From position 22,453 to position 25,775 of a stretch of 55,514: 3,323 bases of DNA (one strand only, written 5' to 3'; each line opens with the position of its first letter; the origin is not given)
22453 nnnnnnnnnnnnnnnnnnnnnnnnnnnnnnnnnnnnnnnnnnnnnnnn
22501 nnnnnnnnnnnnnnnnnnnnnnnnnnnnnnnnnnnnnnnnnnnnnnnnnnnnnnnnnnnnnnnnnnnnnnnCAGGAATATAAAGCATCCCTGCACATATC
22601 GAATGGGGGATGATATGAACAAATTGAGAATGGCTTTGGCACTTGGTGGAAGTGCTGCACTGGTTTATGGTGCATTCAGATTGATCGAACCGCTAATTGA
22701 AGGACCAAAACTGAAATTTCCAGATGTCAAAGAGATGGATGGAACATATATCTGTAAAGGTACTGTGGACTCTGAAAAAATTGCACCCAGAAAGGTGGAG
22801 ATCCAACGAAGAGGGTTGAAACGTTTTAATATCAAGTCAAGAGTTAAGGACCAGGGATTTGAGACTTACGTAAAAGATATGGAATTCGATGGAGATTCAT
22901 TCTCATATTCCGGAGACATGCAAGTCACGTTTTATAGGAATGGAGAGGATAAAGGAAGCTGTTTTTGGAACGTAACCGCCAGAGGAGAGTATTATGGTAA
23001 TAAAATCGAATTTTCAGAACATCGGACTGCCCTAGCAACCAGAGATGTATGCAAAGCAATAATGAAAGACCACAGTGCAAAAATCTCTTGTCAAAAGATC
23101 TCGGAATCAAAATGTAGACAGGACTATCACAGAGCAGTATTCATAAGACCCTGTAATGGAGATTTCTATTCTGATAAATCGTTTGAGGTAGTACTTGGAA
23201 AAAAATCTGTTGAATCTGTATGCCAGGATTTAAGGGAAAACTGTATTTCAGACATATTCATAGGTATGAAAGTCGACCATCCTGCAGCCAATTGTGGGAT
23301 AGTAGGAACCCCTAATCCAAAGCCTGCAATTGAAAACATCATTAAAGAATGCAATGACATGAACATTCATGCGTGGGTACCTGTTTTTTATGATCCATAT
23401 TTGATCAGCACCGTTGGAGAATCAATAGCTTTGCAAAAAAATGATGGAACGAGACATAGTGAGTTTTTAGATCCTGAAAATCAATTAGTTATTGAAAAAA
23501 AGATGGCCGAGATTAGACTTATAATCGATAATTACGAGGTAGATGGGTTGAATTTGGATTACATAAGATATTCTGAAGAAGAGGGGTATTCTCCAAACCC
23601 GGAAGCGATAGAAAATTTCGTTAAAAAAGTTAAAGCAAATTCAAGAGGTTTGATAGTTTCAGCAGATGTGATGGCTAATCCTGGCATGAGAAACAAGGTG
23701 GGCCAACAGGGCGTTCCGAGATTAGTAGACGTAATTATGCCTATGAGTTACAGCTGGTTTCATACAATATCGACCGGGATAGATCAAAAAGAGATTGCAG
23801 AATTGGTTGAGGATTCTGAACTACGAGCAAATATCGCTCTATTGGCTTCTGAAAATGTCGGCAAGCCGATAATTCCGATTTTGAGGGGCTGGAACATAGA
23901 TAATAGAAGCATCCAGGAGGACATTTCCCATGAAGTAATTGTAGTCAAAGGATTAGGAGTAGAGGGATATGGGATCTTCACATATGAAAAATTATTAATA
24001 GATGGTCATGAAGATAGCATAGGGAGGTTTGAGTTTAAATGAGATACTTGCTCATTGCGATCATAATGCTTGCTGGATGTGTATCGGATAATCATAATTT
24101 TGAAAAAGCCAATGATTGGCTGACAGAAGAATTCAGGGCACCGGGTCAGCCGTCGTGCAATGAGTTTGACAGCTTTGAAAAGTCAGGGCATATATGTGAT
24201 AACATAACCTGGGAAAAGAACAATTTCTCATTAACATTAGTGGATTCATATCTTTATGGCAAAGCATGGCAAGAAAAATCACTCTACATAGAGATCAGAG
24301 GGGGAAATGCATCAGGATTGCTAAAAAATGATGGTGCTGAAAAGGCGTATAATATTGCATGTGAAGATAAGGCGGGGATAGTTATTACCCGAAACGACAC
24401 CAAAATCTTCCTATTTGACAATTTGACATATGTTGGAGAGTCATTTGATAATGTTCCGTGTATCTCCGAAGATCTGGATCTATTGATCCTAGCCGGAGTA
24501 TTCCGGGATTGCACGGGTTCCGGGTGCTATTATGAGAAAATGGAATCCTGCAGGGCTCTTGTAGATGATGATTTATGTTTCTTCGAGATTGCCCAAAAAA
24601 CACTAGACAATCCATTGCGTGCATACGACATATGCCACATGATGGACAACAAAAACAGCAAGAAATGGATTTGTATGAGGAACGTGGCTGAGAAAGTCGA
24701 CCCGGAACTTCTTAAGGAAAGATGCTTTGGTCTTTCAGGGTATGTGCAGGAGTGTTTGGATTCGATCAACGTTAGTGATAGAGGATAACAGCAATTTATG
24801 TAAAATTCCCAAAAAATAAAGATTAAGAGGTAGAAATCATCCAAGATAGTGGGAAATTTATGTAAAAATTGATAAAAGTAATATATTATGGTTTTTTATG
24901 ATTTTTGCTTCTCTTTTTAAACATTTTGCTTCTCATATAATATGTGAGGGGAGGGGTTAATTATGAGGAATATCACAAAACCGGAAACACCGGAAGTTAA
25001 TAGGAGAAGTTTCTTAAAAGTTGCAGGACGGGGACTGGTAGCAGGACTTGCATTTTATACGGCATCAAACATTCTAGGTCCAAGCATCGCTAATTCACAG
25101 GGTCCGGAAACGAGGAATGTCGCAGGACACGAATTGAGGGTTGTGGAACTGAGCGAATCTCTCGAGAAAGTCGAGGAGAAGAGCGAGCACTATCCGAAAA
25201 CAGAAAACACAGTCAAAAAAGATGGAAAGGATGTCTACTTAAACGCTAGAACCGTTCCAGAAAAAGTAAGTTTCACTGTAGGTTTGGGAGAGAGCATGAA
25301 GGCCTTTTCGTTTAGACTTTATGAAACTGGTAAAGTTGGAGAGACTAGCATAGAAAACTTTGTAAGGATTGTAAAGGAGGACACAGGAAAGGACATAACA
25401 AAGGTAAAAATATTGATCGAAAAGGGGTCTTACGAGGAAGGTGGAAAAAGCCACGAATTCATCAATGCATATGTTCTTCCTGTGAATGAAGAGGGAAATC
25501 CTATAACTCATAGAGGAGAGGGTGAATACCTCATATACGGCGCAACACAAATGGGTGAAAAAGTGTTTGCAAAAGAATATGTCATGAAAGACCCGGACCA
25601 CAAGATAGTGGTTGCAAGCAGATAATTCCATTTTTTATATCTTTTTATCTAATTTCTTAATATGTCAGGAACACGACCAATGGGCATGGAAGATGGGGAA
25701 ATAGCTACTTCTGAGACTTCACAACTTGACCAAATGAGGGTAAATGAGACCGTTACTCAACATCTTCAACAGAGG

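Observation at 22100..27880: AT-rich block of six same-strand orphan genes, mostly exported: candidate accessory cell-surface or host-interaction module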

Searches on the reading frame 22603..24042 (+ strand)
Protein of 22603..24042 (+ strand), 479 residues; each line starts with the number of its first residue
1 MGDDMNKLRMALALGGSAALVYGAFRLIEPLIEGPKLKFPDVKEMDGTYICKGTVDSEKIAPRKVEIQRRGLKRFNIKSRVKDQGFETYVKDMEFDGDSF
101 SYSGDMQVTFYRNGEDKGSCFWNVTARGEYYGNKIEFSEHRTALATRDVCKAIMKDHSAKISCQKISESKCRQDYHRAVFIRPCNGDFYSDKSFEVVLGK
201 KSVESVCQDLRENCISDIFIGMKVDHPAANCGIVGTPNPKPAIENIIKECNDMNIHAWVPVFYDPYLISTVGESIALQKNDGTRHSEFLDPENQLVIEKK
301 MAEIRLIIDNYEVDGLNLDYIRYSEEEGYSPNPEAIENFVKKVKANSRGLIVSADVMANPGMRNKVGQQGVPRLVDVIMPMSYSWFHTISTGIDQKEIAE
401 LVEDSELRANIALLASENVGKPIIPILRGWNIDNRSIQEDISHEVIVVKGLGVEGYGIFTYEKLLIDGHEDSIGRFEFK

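Call 3: search_protein_families(library=pfam, proteins=[window:22603-24042:+], max_evalue=1)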
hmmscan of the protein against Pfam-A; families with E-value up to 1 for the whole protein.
window:22603-24042:+ (479 aa): 3 families
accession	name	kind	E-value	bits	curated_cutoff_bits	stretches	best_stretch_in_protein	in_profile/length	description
PF13200.12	DUF4015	-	1.7e-06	27.9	27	1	242-413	62-259/313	Putative glycosyl hydrolase domain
PF16141.11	GH18_BT1044-like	-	0.0056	16.4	28.7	1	286-345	124-185/325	Glycoside hydrolase family 18, BT1044-like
PF24275.1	NttA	-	0.1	13.4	27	1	141-190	11-60/94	T2SS substrate NttA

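Call 4: search_protein_families(library=ncbifam, proteins=[window:22603-24042:+], max_evalue=1)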
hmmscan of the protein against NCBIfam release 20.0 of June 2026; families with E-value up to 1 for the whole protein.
window:22603-24042:+ (479 aa): 1 family
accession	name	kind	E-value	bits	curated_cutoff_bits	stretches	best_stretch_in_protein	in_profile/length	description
TIGR02011.1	IscA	equivalog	0.11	12.8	150.6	0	83-129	50-96/105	iron-sulfur cluster assembly protein IscA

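Call 16: search_protein_families(library=phrogs, proteins=[window:22603-24042:+], max_evalue=0.1)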
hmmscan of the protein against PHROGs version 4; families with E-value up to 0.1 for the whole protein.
window:22603-24042:+ (479 aa): 0 families

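Call 17: search_protein_families(library=padloc, proteins=[window:22603-24042:+], max_evalue=0.1)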
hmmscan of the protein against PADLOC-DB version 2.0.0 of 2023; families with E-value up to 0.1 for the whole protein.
window:22603-24042:+ (479 aa): 0 families

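Call 18: search_solved_structures(query=window:22603-24042:+, max_evalue=1, show_alignments=1)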
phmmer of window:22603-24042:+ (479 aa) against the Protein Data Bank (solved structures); distinct sequences matched with E-value up to 1: 0.

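Call 39: find_homologous_proteins(query=window:22603-24042:+, max_evalue=0.001)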
Query window:22603-24042:+ (479 aa): 4 proteins with E <= 0.001 among 8000 candidates.
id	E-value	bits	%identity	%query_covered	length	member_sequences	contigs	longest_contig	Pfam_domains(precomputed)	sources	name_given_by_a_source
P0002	0.0e+0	1101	100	100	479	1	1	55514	PF13200.13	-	-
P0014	1.6e-74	269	35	98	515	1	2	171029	PF13200.13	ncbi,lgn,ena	-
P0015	8.1e-72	261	36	99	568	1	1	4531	PF13200.13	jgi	jgi:hypothetical protein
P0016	1.0e-17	82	30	70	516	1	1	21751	PF13200.13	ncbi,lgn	-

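Call 41: find_encoding_contigs(protein=P0014, flank=8000, max_places=3)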
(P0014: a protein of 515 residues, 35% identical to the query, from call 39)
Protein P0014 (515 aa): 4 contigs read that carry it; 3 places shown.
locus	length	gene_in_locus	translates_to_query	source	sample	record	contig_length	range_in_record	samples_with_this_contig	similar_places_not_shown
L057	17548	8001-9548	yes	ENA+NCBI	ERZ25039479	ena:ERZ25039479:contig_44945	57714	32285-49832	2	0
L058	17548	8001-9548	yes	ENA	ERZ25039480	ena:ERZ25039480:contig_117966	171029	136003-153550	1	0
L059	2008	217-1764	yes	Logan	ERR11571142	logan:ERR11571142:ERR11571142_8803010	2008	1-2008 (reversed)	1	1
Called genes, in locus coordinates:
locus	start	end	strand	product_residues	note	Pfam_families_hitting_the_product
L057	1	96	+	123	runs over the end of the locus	-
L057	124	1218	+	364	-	-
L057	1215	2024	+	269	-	-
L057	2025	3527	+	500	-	PF01935:DUF87, PF12846:AAA_10 (weak)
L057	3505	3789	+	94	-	-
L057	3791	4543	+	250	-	-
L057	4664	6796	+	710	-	-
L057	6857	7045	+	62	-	PF02597:ThiS, PF21965:SAMP2 (weak)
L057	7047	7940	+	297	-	PF01171:ATP_bind_3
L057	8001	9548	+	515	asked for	PF13200:DUF4015 (weak)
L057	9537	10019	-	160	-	-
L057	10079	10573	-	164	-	-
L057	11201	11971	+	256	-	PF12706:Lactamase_B_2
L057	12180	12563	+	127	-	-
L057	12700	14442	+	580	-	-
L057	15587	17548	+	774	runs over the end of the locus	PF00133:tRNA-synt_1, PF01406:tRNA-synt_1e (faint), PF09334:tRNA-synt_1g, PF08264:Anticodon_1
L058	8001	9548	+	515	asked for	PF13200:DUF4015 (weak)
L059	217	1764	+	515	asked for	PF13200:DUF4015 (weak)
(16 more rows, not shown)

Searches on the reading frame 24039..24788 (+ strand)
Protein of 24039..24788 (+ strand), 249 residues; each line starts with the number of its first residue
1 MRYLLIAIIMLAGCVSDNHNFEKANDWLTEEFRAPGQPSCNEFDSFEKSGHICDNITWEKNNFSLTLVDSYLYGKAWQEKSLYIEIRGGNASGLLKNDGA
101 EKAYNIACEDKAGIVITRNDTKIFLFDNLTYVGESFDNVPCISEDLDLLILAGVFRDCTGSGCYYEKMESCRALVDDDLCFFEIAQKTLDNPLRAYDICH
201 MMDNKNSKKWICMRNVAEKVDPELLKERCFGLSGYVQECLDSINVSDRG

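Call 3: search_protein_families(library=pfam, proteins=[window:24039-24788:+], max_evalue=1)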
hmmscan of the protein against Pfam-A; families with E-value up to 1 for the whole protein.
window:24039-24788:+ (249 aa): 0 families

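Call 4: search_protein_families(library=ncbifam, proteins=[window:24039-24788:+], max_evalue=1)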
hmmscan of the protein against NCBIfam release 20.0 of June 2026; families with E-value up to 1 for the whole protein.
window:24039-24788:+ (249 aa): 0 families

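Call 16: search_protein_families(library=phrogs, proteins=[window:24039-24788:+], max_evalue=0.1)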
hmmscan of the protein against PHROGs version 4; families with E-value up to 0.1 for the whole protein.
window:24039-24788:+ (249 aa): 0 families

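Call 17: search_protein_families(library=padloc, proteins=[window:24039-24788:+], max_evalue=0.1)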
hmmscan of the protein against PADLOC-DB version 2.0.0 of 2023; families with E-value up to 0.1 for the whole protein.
window:24039-24788:+ (249 aa): 0 families

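Call 48: search_solved_structures(query=window:24039-24788:+, max_evalue=10)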
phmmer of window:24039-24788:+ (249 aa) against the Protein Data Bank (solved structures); distinct sequences matched with E-value up to 10: 1.
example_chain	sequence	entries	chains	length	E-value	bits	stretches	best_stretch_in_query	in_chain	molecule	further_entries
9tqb_H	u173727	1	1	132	1.6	11.5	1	184-238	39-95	Biogenesis of lysosome-related organelles complex 1 subunit 2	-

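Call 70: find_related_loci(query=window:24039-24788:+, collection=metagenome_contigs, flank=6000)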
Query window:24039-24788:+ (249 aa) in metagenome_contigs; peptide patterns used: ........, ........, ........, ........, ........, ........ (x = any residue, [..] = any of these).
38 stretches matched a pattern, but none encodes a relative of the query by tblastn (E <= 1e-3).

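Call 71: find_related_loci(query=window:24039-24788:+, collection=viral_contigs, flank=5000)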
Query window:24039-24788:+ (249 aa) in viral_contigs; peptide patterns used: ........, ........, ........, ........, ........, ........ (x = any residue, [..] = any of these).
1 stretches matched a pattern, but none encodes a relative of the query by tblastn (E <= 1e-3).

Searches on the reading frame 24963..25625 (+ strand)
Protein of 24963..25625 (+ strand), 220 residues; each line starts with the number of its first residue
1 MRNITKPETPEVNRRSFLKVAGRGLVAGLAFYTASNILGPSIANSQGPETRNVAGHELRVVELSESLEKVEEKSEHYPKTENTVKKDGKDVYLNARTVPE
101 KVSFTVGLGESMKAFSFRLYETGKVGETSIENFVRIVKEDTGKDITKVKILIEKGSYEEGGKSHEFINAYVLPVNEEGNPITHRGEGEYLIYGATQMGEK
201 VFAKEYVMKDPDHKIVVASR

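Call 3: search_protein_families(library=pfam, proteins=[window:24963-25625:+], max_evalue=1)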
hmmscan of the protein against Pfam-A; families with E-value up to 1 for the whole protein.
window:24963-25625:+ (220 aa): 1 family
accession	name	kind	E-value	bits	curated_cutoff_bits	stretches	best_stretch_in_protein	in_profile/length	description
PF10518.14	TAT_signal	-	0.14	12.6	22.7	1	12-22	2-12/21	TAT (twin-arginine translocation) pathway signal sequence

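Call 4: search_protein_families(library=ncbifam, proteins=[window:24963-25625:+], max_evalue=1)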
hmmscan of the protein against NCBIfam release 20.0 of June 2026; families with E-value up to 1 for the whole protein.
window:24963-25625:+ (220 aa): 3 families
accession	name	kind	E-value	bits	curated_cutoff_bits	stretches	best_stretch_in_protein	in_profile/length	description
NF042962.1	DUF499_antiphage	equivalog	0.0092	14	1200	1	74-175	922-1019/1025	anti-phage-associated DUF499 domain-containing protein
TIGR02811.1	formate_TAT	hypoth_equivalog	0.054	13.8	48.45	1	9-38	6-35/66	formate dehydrogenase region TAT target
TIGR01409.1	TAT_signal_seq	domain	0.088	13.2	16.7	1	12-44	1-28/29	twin-arginine translocation signal domain-containing protein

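Call 16: search_protein_families(library=phrogs, proteins=[window:24963-25625:+], max_evalue=0.1)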
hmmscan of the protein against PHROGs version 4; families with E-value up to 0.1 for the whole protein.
window:24963-25625:+ (220 aa): 0 families

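Call 17: search_protein_families(library=padloc, proteins=[window:24963-25625:+], max_evalue=0.1)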
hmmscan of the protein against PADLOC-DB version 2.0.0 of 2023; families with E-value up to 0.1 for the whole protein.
window:24963-25625:+ (220 aa): 1 family
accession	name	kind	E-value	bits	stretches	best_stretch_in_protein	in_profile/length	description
PDLC04304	PDC-M02B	-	0.012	12.7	0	48-115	51-115/383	-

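Call 19: find_homologous_proteins(query=window:24963-25625:+, max_evalue=0.001)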
Query window:24963-25625:+ (220 aa): 2 proteins with E <= 0.001 among 427 candidates.
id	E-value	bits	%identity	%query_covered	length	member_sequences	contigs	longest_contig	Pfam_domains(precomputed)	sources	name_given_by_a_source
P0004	3.8e-138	476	100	100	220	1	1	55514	-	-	-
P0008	2.6e-52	196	47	99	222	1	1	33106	-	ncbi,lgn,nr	ncbi:hypothetical protein JXA56_05195 [Candidatus Micrarchaeota archaeon]|nr:hypothetical protein [C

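Call 20: find_encoding_contigs(protein=P0008, flank=10000, max_places=4)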
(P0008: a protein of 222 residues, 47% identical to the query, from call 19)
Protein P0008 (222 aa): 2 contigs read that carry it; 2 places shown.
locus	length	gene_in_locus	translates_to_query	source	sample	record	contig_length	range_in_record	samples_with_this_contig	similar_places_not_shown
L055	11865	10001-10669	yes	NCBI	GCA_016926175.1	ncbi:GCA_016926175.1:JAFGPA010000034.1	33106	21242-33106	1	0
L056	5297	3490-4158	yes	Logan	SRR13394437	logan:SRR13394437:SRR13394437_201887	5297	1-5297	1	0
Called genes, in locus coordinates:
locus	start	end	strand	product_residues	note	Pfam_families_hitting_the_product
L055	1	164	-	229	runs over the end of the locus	PF02616:SMC_ScpA (weak)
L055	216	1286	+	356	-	PF00571:CBS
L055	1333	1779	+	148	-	-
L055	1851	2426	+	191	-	-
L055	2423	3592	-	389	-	PF07969:Amidohydro_3 (weak), PF01979:Amidohydro_1, PF12890:DHOase, PF07969:Amidohydro_3 (weak)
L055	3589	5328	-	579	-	PF00515:TPR_1, PF13414:TPR_11, PF13432:TPR_16, PF00515:TPR_1, PF07719:TPR_2, PF13414:TPR_11, PF00515:TPR_1, PF13414:TPR_11, +21 more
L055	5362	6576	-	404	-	PF03952:Enolase_N, PF00113:Enolase_C, PF13378:MR_MLE_C, PF07476:MAAL_C (weak)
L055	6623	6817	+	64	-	PF21965:SAMP2, PF02597:ThiS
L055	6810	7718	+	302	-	PF22082:TtuA_LIM_N, PF01171:ATP_bind_3, PF03054:tRNA_Me_trans (faint)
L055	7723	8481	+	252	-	PF12706:Lactamase_B_2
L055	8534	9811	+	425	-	-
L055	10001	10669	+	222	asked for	-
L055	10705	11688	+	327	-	-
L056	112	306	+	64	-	PF21965:SAMP2, PF02597:ThiS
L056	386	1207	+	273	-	PF01171:ATP_bind_3, PF03054:tRNA_Me_trans (faint)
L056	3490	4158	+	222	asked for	-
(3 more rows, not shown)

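Call 24: find_homologous_proteins(query=A1, max_evalue=0.001)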
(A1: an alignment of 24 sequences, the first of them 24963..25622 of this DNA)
Query A1 (24 sequences) (220 aa, profile of the alignment): 7 proteins with E <= 0.001 among 8000 candidates.
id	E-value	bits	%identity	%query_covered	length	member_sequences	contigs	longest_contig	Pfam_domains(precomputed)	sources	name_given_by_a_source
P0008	1.5e-68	250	47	99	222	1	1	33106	-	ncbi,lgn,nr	ncbi:hypothetical protein JXA56_05195 [Candidatus Micrarchaeota archaeon]|nr:hypothetical protein [C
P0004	6.4e-64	235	100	100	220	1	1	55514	-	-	-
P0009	5.1e-52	195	19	29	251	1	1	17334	-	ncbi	ncbi:MAG: hypothetical protein V1861_02260 [Candidatus Micrarchaeota archaeon]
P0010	1.9e-49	187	37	18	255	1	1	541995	-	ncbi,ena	-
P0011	2.2e-33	134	33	28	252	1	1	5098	-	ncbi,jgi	jgi:hypothetical protein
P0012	8.2e-30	122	24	28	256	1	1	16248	-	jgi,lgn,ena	-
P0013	2.3e-29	121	-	-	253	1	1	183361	-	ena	-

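Call 36: search_solved_structures(query=A1, max_evalue=10)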
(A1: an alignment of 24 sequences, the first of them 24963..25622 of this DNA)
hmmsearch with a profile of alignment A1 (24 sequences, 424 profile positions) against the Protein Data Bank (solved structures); distinct sequences matched with E-value up to 10: 5.
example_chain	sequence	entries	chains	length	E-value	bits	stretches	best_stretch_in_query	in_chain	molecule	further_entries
7y5e_UL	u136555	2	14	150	0.21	13.9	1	20-71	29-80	PS II complex 12 kDa extrinsic protein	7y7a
8ovc_O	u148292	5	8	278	0.67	12.2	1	11-62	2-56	Cytochrome bc1 complex cytochrome c subunit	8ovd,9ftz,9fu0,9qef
6adq_C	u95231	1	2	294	0.89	11.8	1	8-62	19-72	Cytochrome bc1 complex cytochrome c subunit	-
7y5e_GL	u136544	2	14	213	3.5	9.8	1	20-70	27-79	PSII_Pbs31 domain-containing protein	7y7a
4gt2_B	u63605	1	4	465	4.4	9.5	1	20-58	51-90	Putative uncharacterized protein SCO3963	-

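Call 78: search_protein_families(library=pfam, alignment_id=A1, max_evalue=0.1)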
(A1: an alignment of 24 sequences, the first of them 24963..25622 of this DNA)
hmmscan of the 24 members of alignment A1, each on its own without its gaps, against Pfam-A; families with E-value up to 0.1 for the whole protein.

A. member 1, window:24963-25622:+ (220 aa): 0 families

B. families by the number of members that match (of 24 scanned): 6 families
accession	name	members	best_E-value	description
PF10518.14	TAT_signal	4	6.6e-05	TAT (twin-arginine translocation) pathway signal sequence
PF18850.6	LPD30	1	0.023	Large polyvalent protein associated domain 30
PF10399.14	UCR_Fe-S_N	1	0.044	Ubiquitinol-cytochrome C reductase Fe-S subunit TAT signal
PF24556.1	SH3_Myosin-XVIIIa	1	0.081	Unconventional myosin-XVIIIa SH3 domain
PF12421.14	Ig_GpJ_C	1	0.095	Tip attachment protein J, C-terminal receptor binding domain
PF17743.7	DUF5580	1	0.098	Family of unknown function (DUF5580) N-terminal domain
